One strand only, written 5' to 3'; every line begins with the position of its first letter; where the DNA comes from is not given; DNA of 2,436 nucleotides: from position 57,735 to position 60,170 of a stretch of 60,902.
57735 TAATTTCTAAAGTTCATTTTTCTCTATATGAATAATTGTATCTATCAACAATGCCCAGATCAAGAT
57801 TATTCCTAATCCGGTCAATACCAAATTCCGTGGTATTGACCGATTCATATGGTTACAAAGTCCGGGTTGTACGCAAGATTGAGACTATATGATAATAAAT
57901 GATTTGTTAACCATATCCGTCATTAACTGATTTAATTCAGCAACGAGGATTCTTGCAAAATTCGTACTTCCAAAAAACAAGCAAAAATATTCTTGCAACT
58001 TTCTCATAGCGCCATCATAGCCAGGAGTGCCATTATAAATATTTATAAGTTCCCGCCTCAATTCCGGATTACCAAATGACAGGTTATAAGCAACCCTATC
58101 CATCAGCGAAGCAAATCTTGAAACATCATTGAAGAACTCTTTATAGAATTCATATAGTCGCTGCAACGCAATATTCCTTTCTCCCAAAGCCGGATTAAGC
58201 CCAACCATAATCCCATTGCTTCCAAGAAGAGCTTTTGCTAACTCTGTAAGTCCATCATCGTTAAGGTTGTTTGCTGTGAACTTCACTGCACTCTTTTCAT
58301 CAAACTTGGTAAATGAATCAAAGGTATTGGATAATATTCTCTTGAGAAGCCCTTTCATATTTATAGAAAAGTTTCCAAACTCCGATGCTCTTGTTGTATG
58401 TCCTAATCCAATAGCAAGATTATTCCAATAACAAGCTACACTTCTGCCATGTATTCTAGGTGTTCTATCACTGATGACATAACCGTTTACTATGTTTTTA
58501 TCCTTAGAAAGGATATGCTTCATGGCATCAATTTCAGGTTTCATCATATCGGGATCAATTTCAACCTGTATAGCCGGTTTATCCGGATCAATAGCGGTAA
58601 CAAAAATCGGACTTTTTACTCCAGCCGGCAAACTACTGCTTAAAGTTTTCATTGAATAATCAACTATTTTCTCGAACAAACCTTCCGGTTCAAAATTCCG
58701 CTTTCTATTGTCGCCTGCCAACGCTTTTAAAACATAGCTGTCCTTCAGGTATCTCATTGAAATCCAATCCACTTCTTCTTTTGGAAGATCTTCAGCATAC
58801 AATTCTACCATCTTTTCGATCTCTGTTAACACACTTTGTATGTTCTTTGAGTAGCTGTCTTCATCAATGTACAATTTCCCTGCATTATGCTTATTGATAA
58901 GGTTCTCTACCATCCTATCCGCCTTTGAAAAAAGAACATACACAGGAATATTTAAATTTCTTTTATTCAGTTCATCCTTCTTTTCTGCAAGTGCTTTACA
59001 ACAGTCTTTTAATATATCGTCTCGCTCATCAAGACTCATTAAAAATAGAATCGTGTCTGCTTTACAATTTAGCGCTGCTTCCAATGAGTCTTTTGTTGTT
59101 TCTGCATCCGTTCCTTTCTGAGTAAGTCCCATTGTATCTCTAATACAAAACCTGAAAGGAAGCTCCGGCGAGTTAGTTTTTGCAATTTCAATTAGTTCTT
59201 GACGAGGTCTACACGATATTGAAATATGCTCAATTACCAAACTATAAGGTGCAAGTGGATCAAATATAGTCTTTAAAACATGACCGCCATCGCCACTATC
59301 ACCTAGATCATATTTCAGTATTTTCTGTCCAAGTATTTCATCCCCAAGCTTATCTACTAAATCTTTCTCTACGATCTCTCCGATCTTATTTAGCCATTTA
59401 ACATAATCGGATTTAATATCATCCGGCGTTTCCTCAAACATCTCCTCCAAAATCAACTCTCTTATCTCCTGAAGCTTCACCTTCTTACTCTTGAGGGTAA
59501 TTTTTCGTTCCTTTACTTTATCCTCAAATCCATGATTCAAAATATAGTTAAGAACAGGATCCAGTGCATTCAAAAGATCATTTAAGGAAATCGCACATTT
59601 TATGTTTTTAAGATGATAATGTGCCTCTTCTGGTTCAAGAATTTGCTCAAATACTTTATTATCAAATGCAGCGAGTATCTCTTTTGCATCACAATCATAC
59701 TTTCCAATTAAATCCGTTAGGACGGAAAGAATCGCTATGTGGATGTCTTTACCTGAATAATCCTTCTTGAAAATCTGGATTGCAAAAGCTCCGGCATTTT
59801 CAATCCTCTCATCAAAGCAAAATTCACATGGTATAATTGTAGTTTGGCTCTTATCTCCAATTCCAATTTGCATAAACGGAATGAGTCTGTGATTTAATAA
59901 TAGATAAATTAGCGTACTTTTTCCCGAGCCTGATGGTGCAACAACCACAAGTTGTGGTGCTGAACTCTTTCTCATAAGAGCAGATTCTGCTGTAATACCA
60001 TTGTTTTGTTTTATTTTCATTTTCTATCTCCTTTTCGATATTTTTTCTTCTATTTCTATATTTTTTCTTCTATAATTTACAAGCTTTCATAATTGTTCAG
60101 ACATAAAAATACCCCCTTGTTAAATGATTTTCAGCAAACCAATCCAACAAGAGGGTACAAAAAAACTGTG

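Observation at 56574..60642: AT-rich two-gene island (ORF6N/KilA-N-type protein plus orphan 711-aa GTPase-like protein) wedged between rfbA and nrdG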

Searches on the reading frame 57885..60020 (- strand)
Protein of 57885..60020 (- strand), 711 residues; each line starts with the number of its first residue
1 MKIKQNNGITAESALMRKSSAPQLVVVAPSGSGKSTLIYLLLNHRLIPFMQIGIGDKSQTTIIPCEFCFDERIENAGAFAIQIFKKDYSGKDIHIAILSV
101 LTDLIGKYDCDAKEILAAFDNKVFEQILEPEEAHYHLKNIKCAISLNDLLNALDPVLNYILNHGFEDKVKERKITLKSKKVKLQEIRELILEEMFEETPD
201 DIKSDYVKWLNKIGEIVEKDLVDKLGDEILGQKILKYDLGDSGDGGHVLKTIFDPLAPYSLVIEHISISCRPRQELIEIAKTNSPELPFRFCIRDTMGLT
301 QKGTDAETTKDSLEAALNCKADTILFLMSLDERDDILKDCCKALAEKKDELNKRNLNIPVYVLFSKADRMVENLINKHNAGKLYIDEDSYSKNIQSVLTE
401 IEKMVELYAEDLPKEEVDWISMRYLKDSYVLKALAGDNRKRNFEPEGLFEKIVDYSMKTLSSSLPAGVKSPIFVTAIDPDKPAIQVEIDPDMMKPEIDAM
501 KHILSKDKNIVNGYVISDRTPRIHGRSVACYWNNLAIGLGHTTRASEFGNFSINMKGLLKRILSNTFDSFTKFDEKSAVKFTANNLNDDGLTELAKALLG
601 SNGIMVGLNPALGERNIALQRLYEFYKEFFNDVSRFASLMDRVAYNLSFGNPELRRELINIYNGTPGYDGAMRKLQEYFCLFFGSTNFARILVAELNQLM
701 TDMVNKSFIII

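Call 3: search_protein_families(library=pfam, proteins=[window:57885-60020:-], max_evalue=1)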
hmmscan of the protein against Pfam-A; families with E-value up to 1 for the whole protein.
window:57885-60020:- (711 aa): 7 families
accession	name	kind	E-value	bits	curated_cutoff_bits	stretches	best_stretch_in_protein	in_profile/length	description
PF13401.12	AAA_22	-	0.011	16.5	27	1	20-45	4-29/130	AAA domain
PF03709.21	OKR_DC_1_N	-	0.014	16.1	29.3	1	313-396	29-103/111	Orn/Lys/Arg decarboxylase, N-terminal domain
PF01935.23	DUF87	-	0.026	15.1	23.2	0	122-221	118-201/220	Helicase HerA, central domain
PF00350.29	Dynamin_N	-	0.076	13.5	27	0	279-356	91-162/168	Dynamin family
PF13555.12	AAA_29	-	0.15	12.3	27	1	23-41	24-46/61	P-loop containing region of AAA domain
PF03193.22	RsgA_GTPase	-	0.31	11.3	30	0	14-44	99-129/174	RsgA GTPase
PF20703.3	nSTAND1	-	0.31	11.1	27.1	1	18-38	30-50/379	Novel STAND NTPase 1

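Call 4: search_protein_families(library=padloc, proteins=[window:57885-60020:-], max_evalue=1)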
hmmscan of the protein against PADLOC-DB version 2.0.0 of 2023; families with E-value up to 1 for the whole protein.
window:57885-60020:- (711 aa): 0 families

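Call 5: search_protein_families(library=ncbifam, proteins=[window:57885-60020:-], max_evalue=1)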
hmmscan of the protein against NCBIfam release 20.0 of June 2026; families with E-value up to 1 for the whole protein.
window:57885-60020:- (711 aa): 3 families
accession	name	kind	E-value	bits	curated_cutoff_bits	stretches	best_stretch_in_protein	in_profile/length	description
TIGR00176.1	mobB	equivalog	0.11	12.5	76.2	0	130-189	64-122/155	molybdopterin-guanine dinucleotide biosynthesis protein B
NF008039.0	PRK10771.1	equivalog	0.18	11.1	298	0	20-44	24-48/234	thiamine ABC transporter ATP-binding protein ThiQ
TIGR02857.1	CydD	equivalog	0.19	10.6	435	1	23-44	350-371/529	thiol reductant ABC exporter subunit CydD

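Call 6: search_protein_families(library=phrogs, proteins=[window:57885-60020:-], max_evalue=1)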
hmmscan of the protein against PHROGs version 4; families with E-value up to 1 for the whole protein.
window:57885-60020:- (711 aa): 2 families
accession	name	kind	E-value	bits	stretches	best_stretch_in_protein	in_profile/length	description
phrog_168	-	DNA, RNA and nucleotide metabolism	0.023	15.4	1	16-60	37-81/314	clamp loader of DNA polymerase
phrog_15577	-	unknown function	0.38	10.1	1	297-353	31-83/502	-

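Call 10: find_homologous_proteins(query=window:57885-60020:-)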
Query window:57885-60020:- (711 aa): 97 proteins with E <= 0.001 among 8000 candidates.
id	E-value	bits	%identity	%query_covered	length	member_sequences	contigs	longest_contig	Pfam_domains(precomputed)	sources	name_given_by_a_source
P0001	0.0e+0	1596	100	100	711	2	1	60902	-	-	-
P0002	0.0e+0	1240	79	99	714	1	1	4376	-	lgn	-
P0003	0.0e+0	1237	79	100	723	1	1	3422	-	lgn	-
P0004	0.0e+0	1223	77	100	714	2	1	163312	-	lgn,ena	-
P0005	0.0e+0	1197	77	100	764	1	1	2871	-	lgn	-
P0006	0.0e+0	1169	74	100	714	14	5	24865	-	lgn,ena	-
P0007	0.0e+0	1167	74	100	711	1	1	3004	-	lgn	-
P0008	0.0e+0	1110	69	99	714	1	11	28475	-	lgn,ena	-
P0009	0.0e+0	1110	69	99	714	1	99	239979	-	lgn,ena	-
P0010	0.0e+0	1110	69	99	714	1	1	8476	-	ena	-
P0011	0.0e+0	1110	70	99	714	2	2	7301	-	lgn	-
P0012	0.0e+0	1109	69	99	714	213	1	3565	-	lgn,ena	-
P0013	0.0e+0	1109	69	99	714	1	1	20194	-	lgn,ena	-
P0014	0.0e+0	1109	69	99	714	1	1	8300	-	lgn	-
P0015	0.0e+0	1108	69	99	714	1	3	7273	-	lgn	-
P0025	0.0e+0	1100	70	99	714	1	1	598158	-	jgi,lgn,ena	jgi:hypothetical protein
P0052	1.1e-297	1007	63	100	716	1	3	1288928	-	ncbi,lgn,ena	-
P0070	4.5e-248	843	55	100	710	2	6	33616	PF01926.30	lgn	-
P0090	3.5e-163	563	40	99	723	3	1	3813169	-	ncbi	ncbi:hypothetical protein QBE53_12565 [Vallitaleaceae bacterium 9-2]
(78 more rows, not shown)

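Call 11: find_encoding_contigs(protein=P0090, flank=8000, max_places=3)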
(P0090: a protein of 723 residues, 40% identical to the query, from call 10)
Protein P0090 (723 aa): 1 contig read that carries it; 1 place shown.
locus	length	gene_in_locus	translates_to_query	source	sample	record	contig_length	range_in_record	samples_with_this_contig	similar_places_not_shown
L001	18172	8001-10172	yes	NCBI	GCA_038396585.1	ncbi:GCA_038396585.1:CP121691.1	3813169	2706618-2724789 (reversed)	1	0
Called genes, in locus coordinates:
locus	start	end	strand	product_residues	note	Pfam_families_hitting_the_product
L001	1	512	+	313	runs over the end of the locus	-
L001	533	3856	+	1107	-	PF13643:DUF4145, PF04313:HSDR_N, PF00270:DEAD, PF04851:ResIII, PF18766:SWI2_SNF2, PF00271:Helicase_C (weak), PF08463:EcoEI_R_C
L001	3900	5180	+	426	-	-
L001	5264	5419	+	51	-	PF14338:Mrr_N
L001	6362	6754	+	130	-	PF03050:DDE_Tnp_IS66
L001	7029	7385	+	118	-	PF19597:TrbL_4 (weak)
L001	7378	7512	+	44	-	-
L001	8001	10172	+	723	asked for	-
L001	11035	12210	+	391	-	PF19092:DUF5780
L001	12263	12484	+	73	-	PF02229:PC4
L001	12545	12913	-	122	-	PF00903:Glyoxalase (weak)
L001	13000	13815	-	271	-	PF20240:DUF6597, PF12833:HTH_18, PF00165:HTH_AraC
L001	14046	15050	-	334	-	PF00356:LacI, PF00532:Peripla_BP_1, PF13407:Peripla_BP_4, PF13377:Peripla_BP_3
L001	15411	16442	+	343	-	PF03480:DctP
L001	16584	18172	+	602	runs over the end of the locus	PF02837:Glyco_hydro_2_N, PF00703:Glyco_hydro_2, PF02836:Glyco_hydro_2_C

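Call 12: find_encoding_contigs(protein=P0052, flank=8000, max_places=3)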
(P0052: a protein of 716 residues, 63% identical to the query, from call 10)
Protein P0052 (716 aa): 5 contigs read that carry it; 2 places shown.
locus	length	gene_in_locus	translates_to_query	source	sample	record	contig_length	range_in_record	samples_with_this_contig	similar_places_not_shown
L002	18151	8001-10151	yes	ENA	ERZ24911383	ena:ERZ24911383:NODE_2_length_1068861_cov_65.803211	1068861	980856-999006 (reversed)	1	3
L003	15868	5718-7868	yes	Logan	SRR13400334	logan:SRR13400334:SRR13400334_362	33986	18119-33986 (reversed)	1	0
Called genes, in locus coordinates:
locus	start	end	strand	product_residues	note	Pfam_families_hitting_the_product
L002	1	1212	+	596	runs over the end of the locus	PF00005:ABC_tran, PF02463:SMC_N (faint), PF13304:AAA_21 (faint)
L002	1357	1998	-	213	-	PF19190:BACON_2 (weak), PF13004:BACON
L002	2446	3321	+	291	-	PF13527:Acetyltransf_9 (faint), PF13673:Acetyltransf_10 (faint), PF13508:Acetyltransf_7 (weak), PF00583:Acetyltransf_1, PF13508:Acetyltransf_7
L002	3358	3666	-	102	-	-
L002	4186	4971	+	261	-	PF01636:APH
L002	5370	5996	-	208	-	PF13276:HTH_21, PF00665:rve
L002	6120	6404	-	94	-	-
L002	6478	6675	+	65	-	PF00830:Ribosomal_L28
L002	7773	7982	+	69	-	-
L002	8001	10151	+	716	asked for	-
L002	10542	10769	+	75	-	-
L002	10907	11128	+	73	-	PF12728:HTH_17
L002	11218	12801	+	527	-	PF12161:HsdM_N, PF02384:N6_Mtase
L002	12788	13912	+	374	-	PF01420:Methylase_S (weak)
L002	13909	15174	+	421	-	PF18860:AbiJ_NTD3, PF00069:Pkinase, PF07714:PK_Tyr_Ser-Thr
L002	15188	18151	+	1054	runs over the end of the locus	PF04313:HSDR_N, PF04851:ResIII, PF18766:SWI2_SNF2, PF22679:T1R_D3-like, PF11867:T1RH-like_C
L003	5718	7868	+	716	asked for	-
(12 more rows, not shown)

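Call 13: find_encoding_contigs(protein=P0025, flank=8000, max_places=3)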
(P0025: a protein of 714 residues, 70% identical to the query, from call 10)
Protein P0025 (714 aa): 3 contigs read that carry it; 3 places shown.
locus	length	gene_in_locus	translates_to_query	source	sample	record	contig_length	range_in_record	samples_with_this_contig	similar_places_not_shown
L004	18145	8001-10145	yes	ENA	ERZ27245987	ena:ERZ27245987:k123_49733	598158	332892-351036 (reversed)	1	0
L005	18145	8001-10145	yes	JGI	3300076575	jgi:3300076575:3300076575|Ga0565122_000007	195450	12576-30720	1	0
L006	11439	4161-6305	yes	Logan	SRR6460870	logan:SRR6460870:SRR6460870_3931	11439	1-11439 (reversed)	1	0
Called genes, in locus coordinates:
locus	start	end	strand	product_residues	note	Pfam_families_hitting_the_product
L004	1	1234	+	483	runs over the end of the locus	-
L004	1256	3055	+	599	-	PF00528:BPD_transp_1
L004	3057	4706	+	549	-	PF00005:ABC_tran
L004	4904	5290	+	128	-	-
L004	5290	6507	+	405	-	PF05958:tRNA_U5-meth_tr, PF02475:TRM5-TYW2_MTfase (faint), PF03602:Cons_hypoth95, PF05175:MTS (weak), PF06325:PrmA (weak), PF09445:Methyltransf_15 (weak), PF13649:Methyltransf_25 (weak), PF13847:Methyltransf_31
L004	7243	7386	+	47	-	-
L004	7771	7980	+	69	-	-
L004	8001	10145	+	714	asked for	-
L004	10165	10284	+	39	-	-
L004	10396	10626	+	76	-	-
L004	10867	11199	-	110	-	PF05016:ParE_toxin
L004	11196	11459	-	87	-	PF02604:PhdYeFM_antitox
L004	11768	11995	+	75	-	-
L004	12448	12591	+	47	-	-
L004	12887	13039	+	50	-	-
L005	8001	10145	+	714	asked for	-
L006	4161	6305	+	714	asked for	-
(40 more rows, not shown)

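Call 22: find_related_loci(query=A2, collection=genome_contigs, flank=6000)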
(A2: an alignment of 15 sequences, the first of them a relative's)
Query A2 (711 aa) in genome_contigs; peptide patterns used: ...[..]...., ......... (x = any residue, [..] = any of these).
69 stretches matched a pattern; 37 encode a relative of the query (tblastn E <= 1e-3); 31 distinct loci.
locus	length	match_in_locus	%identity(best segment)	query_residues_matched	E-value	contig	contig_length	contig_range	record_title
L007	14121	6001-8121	70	6-711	0e+0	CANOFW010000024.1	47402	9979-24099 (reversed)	MAG TPA_asm: uncultured Lachnospiraceae bacterium isolate SRR19759408_bin.73_metawrap_v1.3_MAG genome assembly, contig:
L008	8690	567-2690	67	5-711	0e+0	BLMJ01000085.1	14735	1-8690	Lachnospiraceae bacterium IMSAGC_019 DNA, IMSAGC_019_contig_85, whole genome shotgun sequence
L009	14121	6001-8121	61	5-711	0e+0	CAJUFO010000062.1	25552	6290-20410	MAG TPA_asm: uncultured Acetatifactor sp. isolate MGBC129547 genome assembly, contig: MGBC129547.62, whole genome shotgu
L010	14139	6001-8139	60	1-711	0e+0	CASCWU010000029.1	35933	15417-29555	MAG: uncultured Lachnospiraceae bacterium isolate single-wildmice_C1238.7_1675168313 genome assembly, contig: NODE_967_l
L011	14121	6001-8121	61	5-711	0e+0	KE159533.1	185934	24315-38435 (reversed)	Lachnospiraceae bacterium A4 genomic scaffold acPFC-supercont1.15, whole genome shotgun sequence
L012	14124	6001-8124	67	5-711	0e+0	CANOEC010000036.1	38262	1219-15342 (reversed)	MAG TPA_asm: uncultured Lachnospiraceae bacterium isolate SRR13921778_bin.47_metawrap_v1.3_MAG genome assembly, contig:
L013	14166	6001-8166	39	1-711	1e-172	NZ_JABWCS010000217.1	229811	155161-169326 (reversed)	Paenibacillus agri strain JW14 729, whole genome shotgun sequence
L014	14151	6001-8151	40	1-706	2e-171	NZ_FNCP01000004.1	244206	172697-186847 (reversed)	Desulfosporosinus hippei DSM 8344, whole genome shotgun sequence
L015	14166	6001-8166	40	1-711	3e-169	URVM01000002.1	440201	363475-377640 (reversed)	uncultured Clostridiales bacterium isolate UMGS1389 genome assembly, contig: NODE_3_length_440201_cov_21.639940, whole g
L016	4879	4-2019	40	52-711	2e-171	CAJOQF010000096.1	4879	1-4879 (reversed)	uncultured Eubacterium sp. isolate Rumen_Coassembly_mag_266 genome assembly, contig: k87_5859190, whole genome shotgun s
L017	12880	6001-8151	39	1-706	2e-166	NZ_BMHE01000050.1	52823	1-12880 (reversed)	Paenibacillus marchantiophytorum strain CGMCC 1.15043 sequence050, whole genome shotgun sequence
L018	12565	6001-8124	39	17-711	1e-160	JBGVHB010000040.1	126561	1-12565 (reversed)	MAG: Roseburia sp. isolate fecal_MAG_353 fecal_MAG_353_contig_0040, whole genome shotgun sequence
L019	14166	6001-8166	38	1-711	5e-160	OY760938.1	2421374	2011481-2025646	MAG: Intestinibacillus sp. isolate 62f52574-8dee-45fb-adc1-a43363e106d8 genome assembly, chromosome: 1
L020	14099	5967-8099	39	16-711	7e-159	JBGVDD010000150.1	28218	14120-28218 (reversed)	MAG: Lachnospiraceae bacterium isolate fecal_MAG_445 fecal_MAG_445_contig_0150, whole genome shotgun sequence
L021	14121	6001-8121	39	17-711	1e-157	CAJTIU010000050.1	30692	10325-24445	Lachnospiraceae bacterium isolate C64_1 genome assembly, contig: MGBC000228.50, whole genome shotgun sequence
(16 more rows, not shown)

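Call 30: search_protein_representatives(alignment_id=A2)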
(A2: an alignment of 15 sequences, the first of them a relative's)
Query: 15 sequences, 721 profile positions. Proteins with E-value up to 0.001 (for the whole library): 130; up to 1e-10: 106; up to 1e-30: 66. The best 130 are listed.
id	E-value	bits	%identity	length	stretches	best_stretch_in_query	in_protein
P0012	0.0e+00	1180.5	-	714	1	1-721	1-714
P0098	3.8e-297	1004.0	-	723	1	1-721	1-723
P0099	5.1e-254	861.4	-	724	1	1-721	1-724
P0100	6.4e-252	854.4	-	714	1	3-721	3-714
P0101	2.0e-250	849.5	-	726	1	6-721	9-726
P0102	5.5e-237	805.1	-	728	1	4-721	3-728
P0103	7.0e-232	788.2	-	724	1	5-721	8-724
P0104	2.7e-204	697.0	-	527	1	190-721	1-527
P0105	1.0e-195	668.6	-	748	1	8-721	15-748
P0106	1.5e-192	658.2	-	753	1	6-720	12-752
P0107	2.6e-186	637.6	-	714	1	6-721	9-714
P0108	1.1e-183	628.9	-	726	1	5-721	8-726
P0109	2.3e-176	604.7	-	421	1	305-721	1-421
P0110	1.6e-174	598.6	-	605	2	82-601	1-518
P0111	2.1e-170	584.9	-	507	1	2-464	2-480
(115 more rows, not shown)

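Call 31: predict_structure(alignment_id=A2)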
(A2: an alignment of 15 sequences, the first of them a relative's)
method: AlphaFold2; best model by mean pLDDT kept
length: 711 residues; sequences in the alignment: 15
mean_pLDDT: 86.0   pTM: 0.87
mean pLDDT of the five models: 86.0, 85.0, 84.2, 80.3, 77.9
residues with pLDDT >= 90: 365; 70-90: 274; 50-70: 50; < 50: 22
segments of 3 or more residues with pLDDT < 50: 1-5, 53-61, 543-550
pLDDT, mean of each block of 10 residues (from residue 1): 57 92 87 83 86 46 83 91 89 89 90 92 89 78 92 95 92 84 86 88 93 93 87 87 81 85 91 94 90 75 73 86 92 91 92 89 93 85 78 93 95 92 85 92 93 94 87 89 94 95 87 64 74 79 47 78 92 93 92 85 59 84 91 93 93 91 81 86 94 96 92 83
secondary structure, 60 per line:
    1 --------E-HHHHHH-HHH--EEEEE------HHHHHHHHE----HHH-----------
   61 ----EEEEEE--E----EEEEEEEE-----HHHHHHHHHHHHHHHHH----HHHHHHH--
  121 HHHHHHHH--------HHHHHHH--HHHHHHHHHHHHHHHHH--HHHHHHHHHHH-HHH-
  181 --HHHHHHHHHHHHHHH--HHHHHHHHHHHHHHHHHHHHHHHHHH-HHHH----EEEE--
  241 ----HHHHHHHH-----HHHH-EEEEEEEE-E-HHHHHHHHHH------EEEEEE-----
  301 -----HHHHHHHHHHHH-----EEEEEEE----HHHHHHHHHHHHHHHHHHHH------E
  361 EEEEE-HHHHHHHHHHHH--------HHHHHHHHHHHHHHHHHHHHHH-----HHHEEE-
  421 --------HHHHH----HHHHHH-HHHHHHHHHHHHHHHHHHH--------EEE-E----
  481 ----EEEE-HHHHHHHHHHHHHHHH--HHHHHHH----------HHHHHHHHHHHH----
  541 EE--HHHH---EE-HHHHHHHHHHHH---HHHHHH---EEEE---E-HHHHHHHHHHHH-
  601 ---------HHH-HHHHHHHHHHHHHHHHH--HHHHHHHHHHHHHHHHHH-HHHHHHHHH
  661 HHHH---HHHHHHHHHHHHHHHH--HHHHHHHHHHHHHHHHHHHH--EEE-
elements in order (helices of 4 or more, strands of 3 or more residues): H11-16 E23-27 H34-41 E65-70 E78-85 H91-107 H112-118 H121-128 H137-143 H146-162 H165-175 H183-197 H200-225 H227-230 E235-238 H245-252 H258-261 E263-270 H274-283 E290-295 H306-317 E323-329 H334-353 E360-365 H367-378 H387-408 E417-419 H429-433 H438-443 H445-463 E472-474 E485-488 H490-505 H508-514 H525-536 H545-548 H555-566 H570-575 E579-582 H588-599 H614-630 H633-650 H652-664 H668-683 H686-705 E708-710

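Call 35: fold_search(model_id=the predicted structure, library=pdb)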
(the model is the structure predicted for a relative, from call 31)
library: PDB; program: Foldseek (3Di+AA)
matches with E <= 10: 816; with E <= 0.001: 4
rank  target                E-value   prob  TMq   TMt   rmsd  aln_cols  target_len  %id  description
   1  9em9_A                7.5e-06  1.00  0.24  0.31  27.0       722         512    9  Structure of SynDLP MGD with GMPPNP (released 2024-09-11)
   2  7zw6_A                4.6e-05  1.00  0.25  0.23  45.7       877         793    9  Oligomeric structure of SynDLP (released 2023-04-19)
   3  6j72                  1.3e-04  1.00  0.22  0.27  26.2       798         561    9  Crystal structure of IniA from Mycobacterium smegmatis with GTP bound (released 2019-09-11)
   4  6j73_A                7.9e-04  0.99  0.23  0.28  21.0       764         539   11  Crystal structure of IniA from Mycobacterium smegmatis (released 2019-09-11)
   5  6j73_B                1.3e-03  0.98  0.22  0.27  24.6       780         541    9  Crystal structure of IniA from Mycobacterium smegmatis (released 2019-09-11)
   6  9em7_A                2.1e-03  0.95  0.24  0.22  45.3       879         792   10  Oligomeric structure of SynDLP in presence of GTP (released 2024-09-11)
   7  9n2s_A                8.2e-03  0.89  0.14  0.23  21.5       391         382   12  Structure of GDP-bound GM4951_N86K mutant (released 2026-01-14)
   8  5tdh_A                1.3e-02  0.97  0.18  0.32  15.1       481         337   11  The crystal structure of the dominant negative mutant G protein alpha(i)-1-beta-1-gamma-2 G203A/A326S (released 2016-11-09)
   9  9n2r_B                1.3e-02  0.80  0.13  0.21  23.2       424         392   13  Structure of GTP-bound GM4951 (released 2026-01-14)
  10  9n2r_A                1.6e-02  0.87  0.14  0.24  22.3       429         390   13  Structure of GTP-bound GM4951 (released 2026-01-14)
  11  6ne6                  1.9e-02  0.95  0.18  0.34  16.4       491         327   14  Crystal Structure of heterotrimeric G-protein alpha subunit Galpha7 from Naegleria fowleri (released 2019-12-18)
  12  9p89_A                2.0e-02  0.93  0.17  0.31  17.3       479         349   11  NTSR1-G11-NTS(8-13) GTP-Bound Complex in the Canonical, AHD Closed State 3DVA Separated 1 (C-Closed-GTP) (released 2026-03-25)
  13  9p82_A                2.0e-02  0.91  0.17  0.31  17.6       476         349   11  NTSR1-Gi-NTS(8-13) GTP-Bound Complex in the Canonical, AHD Closed State (C-Closed-GTP) (released 2026-03-25)
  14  3v00_C                2.3e-02  0.90  0.17  0.30  18.1       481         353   10  Studies of a constitutively active G-alpha subunit provide insights into the mechanism of G protein activation. (released 2012-04-18)
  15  2ode_A                2.6e-02  0.92  0.17  0.33  15.2       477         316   11  Crystal structure of the heterodimeric complex of human RGS8 and activated Gi alpha 3 (released 2007-02-06)
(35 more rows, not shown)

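Call 44: find_related_loci(query=A2, collection=viral_contigs, flank=6000)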
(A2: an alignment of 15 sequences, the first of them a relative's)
Query A2 (711 aa) in viral_contigs; peptide patterns used: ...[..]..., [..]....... (x = any residue, [..] = any of these).
21 stretches matched a pattern, but none encodes a relative of the query by tblastn (E <= 1e-3).
